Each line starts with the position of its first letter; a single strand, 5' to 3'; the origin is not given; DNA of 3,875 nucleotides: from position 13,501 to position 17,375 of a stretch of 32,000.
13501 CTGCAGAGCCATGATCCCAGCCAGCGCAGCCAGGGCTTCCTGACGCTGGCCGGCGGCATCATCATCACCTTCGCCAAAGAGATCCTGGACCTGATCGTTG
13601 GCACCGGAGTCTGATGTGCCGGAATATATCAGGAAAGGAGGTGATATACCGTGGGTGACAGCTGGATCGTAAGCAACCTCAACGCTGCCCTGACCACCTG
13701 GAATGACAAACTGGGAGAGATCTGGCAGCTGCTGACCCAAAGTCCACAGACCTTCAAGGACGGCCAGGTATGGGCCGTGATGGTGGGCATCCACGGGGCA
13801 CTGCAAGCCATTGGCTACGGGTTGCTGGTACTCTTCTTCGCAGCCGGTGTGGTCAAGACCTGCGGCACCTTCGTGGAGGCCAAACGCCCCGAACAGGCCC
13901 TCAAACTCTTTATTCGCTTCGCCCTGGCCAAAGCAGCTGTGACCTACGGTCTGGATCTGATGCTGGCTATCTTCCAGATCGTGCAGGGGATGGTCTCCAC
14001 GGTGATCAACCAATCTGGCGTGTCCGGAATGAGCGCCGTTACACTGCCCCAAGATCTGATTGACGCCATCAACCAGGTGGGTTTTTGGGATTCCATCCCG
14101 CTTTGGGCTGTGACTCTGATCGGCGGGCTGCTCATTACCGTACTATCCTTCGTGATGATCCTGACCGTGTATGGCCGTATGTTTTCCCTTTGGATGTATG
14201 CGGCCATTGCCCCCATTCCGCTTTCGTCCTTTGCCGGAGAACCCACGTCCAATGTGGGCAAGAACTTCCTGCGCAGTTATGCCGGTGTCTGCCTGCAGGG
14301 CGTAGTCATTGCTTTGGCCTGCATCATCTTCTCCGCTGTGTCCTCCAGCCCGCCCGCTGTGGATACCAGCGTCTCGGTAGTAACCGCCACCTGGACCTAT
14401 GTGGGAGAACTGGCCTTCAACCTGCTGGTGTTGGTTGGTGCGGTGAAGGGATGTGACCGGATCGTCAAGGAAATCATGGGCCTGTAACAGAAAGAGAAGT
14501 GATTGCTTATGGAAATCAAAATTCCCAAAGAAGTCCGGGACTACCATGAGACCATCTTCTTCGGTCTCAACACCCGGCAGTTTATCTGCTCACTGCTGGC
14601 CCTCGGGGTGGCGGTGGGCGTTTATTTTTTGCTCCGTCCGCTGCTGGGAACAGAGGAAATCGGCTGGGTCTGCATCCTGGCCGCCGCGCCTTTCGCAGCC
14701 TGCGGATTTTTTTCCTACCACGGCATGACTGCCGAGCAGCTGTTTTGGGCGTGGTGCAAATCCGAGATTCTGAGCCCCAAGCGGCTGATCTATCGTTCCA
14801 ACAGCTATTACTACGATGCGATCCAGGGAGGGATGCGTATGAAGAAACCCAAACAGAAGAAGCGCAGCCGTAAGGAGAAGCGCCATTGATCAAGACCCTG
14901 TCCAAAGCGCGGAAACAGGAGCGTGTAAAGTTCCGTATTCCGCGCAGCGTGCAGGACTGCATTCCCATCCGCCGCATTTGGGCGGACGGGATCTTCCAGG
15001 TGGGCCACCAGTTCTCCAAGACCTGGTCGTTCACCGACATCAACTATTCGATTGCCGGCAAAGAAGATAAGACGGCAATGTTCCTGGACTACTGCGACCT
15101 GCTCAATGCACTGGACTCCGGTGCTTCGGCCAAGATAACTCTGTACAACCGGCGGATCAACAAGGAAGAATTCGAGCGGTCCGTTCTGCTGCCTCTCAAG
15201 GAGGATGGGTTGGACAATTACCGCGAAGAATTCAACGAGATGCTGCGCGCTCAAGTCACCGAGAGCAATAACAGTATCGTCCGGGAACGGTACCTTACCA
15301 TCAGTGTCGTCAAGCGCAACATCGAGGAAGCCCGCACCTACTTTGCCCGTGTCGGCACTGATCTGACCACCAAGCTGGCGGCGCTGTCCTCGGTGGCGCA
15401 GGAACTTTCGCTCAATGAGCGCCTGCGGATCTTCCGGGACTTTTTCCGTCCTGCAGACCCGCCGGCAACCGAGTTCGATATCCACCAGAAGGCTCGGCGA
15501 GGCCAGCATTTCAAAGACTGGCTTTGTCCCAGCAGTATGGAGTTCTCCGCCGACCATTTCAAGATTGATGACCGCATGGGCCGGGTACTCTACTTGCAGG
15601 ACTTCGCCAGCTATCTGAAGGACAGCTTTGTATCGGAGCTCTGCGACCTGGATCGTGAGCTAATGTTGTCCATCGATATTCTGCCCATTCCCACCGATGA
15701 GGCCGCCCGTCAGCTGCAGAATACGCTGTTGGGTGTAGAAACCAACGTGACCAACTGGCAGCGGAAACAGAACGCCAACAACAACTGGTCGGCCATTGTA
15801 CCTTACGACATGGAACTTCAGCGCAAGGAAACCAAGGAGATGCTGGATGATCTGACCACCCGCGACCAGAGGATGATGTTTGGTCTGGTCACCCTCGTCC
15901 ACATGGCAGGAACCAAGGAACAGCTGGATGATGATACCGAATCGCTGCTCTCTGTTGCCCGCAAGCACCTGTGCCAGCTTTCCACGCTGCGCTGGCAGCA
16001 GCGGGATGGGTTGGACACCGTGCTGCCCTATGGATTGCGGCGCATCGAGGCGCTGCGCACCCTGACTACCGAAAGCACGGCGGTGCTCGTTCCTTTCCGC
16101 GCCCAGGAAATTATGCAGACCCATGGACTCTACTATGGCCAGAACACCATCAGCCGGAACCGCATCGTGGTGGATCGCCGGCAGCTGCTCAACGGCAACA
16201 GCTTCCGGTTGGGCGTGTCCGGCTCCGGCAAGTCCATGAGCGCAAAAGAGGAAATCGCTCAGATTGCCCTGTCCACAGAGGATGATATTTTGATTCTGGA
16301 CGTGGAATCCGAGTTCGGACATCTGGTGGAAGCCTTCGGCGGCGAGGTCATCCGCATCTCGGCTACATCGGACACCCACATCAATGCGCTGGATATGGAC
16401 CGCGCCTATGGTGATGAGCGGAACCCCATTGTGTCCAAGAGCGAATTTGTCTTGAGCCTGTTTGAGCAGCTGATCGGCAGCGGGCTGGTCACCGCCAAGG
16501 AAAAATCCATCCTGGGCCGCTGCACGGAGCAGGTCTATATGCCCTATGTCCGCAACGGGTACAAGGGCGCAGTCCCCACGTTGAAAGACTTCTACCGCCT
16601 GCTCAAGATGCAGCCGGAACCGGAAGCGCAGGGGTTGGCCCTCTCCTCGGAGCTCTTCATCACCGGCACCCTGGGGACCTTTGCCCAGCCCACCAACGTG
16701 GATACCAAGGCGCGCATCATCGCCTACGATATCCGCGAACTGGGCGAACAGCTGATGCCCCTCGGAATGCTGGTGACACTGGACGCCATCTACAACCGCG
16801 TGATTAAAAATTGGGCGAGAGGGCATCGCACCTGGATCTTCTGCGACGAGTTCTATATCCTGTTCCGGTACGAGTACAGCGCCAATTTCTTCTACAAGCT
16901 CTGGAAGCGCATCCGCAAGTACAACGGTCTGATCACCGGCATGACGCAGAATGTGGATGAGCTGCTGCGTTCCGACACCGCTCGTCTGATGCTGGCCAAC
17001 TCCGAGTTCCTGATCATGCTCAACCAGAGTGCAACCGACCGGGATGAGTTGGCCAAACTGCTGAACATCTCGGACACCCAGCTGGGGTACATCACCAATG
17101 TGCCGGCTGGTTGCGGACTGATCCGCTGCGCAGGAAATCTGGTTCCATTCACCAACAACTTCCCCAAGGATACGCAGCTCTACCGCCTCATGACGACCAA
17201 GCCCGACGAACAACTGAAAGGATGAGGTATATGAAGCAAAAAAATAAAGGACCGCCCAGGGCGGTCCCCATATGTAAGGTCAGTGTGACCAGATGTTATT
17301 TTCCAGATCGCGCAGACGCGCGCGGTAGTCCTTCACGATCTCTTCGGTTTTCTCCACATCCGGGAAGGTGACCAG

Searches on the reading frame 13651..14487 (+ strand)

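Call 4: search_protein_families(library=pfam, proteins=[window:13651-14487:+], max_evalue=0.01)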
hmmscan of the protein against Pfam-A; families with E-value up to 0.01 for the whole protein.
window:13651-14487:+ (278 aa): 2 families
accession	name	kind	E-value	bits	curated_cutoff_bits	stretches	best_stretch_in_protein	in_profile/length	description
PF19478.4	TrbL_2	-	0.0024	18.1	27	1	19-188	3-174/174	TrbL/VirB6 plasmid conjugal transfer like protein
PF04610.19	TrbL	-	0.0067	16.6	25.9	1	83-240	28-187/215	TrbL/VirB6 plasmid conjugal transfer protein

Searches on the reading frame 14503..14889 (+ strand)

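Call 4: search_protein_families(library=pfam, proteins=[window:14503-14889:+], max_evalue=0.01)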
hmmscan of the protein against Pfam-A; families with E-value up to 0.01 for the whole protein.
window:14503-14889:+ (128 aa): 1 family
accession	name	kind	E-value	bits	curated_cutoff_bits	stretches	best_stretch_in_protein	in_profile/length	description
PF12666.12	PrgI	-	4.9e-31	107.5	27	1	6-97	1-91/91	PrgI family protein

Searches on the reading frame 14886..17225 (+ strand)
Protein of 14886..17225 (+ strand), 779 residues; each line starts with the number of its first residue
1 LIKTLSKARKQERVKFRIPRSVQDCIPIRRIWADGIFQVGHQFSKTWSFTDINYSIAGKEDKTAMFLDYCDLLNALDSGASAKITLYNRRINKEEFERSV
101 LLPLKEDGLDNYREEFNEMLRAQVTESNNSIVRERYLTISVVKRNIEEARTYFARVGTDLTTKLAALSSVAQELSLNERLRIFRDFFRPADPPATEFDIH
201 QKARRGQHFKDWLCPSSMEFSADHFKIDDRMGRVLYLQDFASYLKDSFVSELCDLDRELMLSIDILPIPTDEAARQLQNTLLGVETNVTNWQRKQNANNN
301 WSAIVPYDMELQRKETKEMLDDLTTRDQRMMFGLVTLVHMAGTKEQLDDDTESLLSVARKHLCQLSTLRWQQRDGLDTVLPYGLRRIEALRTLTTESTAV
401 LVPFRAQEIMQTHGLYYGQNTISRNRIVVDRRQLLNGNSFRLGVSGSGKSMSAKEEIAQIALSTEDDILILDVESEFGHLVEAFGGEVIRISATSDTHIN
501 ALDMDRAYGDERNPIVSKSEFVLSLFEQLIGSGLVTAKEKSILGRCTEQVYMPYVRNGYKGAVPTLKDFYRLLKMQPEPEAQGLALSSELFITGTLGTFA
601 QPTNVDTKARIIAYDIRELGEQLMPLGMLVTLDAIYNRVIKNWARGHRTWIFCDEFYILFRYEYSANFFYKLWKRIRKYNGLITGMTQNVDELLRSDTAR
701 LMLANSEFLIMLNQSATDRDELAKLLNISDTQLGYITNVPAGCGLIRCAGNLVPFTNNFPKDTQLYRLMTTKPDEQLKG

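Call 4: search_protein_families(library=pfam, proteins=[window:14886-17225:+], max_evalue=0.01)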
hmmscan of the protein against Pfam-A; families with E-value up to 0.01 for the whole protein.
window:14886-17225:+ (779 aa): 2 families
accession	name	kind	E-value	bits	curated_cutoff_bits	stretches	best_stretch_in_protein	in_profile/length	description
PF19044.6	P-loop_TraG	-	5.5e-13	48.8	25.8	2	610-735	213-341/413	TraG P-loop domain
PF01935.23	DUF87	-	0.00044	20.9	23.2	1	442-505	29-93/220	Helicase HerA, central domain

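Call 5: search_protein_families(library=ncbifam, proteins=[window:14886-17225:+], max_evalue=0.01)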
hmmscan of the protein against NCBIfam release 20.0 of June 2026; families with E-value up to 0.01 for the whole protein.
window:14886-17225:+ (779 aa): 8 families
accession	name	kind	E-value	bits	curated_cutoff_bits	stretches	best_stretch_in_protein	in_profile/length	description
NF045971.1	conju_CD1110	equivalog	3.6e-302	1004.2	325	1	22-773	1-752/752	VirB4-like conjugal transfer ATPase, CD1110 family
NF045975.1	VirB4_plasma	equivalog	1.6e-51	175.1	590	1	2-748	85-873/894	Mbov_0397 family ICE element conjugal transfer ATPase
TIGR00929.1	VirB4_CagE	subfamily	3.8e-28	98.2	643.1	1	248-740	258-728/792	VirB4 family type IV secretion/conjugal transfer ATPase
TIGR02746.1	TraC-F-type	equivalog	7.9e-28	96.8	567.05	1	292-733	279-730/800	type IV secretion system protein TraC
TIGR03783.1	Bac_Flav_CT_G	subfamily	7.3e-08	30.7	261.55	1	608-734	626-755/829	TraG family conjugative transposon ATPase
NF041017.1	DNA_import_CedB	equivalog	0.0024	16.5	700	0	621-747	446-574/590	DNA import protein CedB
TIGR03744.1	traC_PFL_4706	equivalog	0.0025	15.7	520.6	0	622-732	707-815/892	conjugative transfer ATPase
NF010427.0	PRK13853.1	equivalog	0.0036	15.2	957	1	639-732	619-712/789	type IV secretion system protein VirB4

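Call 9: find_related_loci(query=window:14886-17225:+, collection=genome_contigs, flank=6000)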
Query window:14886-17225:+ (779 aa) in genome_contigs; peptide patterns used: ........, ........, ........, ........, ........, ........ (x = any residue, [..] = any of these).
67 stretches matched a pattern; 54 encode a relative of the query (tblastn E <= 1e-3); 53 distinct loci.
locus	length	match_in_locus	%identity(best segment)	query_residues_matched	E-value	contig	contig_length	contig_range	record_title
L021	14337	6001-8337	98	1-779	0e+0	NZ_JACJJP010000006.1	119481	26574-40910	Gemmiger formicilis strain An812 An812_NODE_6_length_119481_cov_27.488073_pilon, whole genome shotgun sequence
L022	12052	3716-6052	97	1-779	0e+0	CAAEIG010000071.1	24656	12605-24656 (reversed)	MAG TPA_asm: Clostridia bacterium, isolate HGM12914, WGS project CAAEIG010000000 data, contig: ERS473283_28_k99_17208, w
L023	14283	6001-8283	97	1-761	0e+0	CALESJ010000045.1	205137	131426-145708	MAG TPA_asm: uncultured Faecalibacterium sp. isolate ERR318707_bin.9_CONCOCT_v1.1_MAG genome assembly, contig: ERZ176457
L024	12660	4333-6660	85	1-776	0e+0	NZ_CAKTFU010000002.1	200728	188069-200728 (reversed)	MAG: uncultured Gemmiger sp. isolate REFINED_METABAT215_TOP10_CONTIGS_1500_ASSEMBLY_K77_MERGED__Hadza_MoBio_hadza-A-D_B_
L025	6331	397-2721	85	1-775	0e+0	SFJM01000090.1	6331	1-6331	MAG: Clostridiales bacterium isolate W1P33.008 Contig9407, whole genome shotgun sequence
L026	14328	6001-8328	85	1-776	0e+0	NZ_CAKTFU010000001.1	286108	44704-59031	MAG: uncultured Gemmiger sp. isolate REFINED_METABAT215_TOP10_CONTIGS_1500_ASSEMBLY_K77_MERGED__Hadza_MoBio_hadza-A-D_B_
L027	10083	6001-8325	85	1-775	0e+0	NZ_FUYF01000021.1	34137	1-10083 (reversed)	Gemmiger formicilis strain ATCC 27749, whole genome shotgun sequence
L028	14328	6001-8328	85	1-776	0e+0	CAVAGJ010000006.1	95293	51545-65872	Coriobacteriaceae bacterium isolate G02646-L1_cleanbin_000011 genome assembly, contig: Spades_G02646-L1_contig_90, whole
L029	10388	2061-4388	85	1-776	0e+0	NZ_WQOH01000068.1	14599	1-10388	Gemmiger formicilis strain MCC627 NODE_94_length_14519_cov_85.652252, whole genome shotgun sequence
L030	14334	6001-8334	84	1-778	0e+0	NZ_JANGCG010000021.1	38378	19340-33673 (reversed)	Gemmiger formicilis strain DFI.6.10 ANLFNCPN_21, whole genome shotgun sequence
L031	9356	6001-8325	84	1-778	0e+0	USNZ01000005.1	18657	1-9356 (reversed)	uncultured Ruminococcaceae bacterium isolate UMGS1911 genome assembly, contig: NODE_2208_length_18657_cov_3.586550, whol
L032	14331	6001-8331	82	1-777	0e+0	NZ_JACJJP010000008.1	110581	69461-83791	Gemmiger formicilis strain An812 An812_NODE_8_length_110581_cov_25.450975_pilon, whole genome shotgun sequence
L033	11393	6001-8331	82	1-777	0e+0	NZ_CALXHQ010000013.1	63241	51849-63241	MAG: uncultured Gemmiger sp. isolate BRZ_HN__bin37 BRZ_HN__NODE_382_length_63241_cov_18.280049, whole genome shotgun seq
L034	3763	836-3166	81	1-777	0e+0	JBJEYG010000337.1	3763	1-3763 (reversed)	MAG: Gemmiger sp. isolate FUKU01_bin.012 NODE_6651_length_3763_cov_6.549083, whole genome shotgun sequence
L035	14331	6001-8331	79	1-778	0e+0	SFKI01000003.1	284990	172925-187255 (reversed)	MAG: Subdoligranulum variabile isolate W1P45.008 Contig9, whole genome shotgun sequence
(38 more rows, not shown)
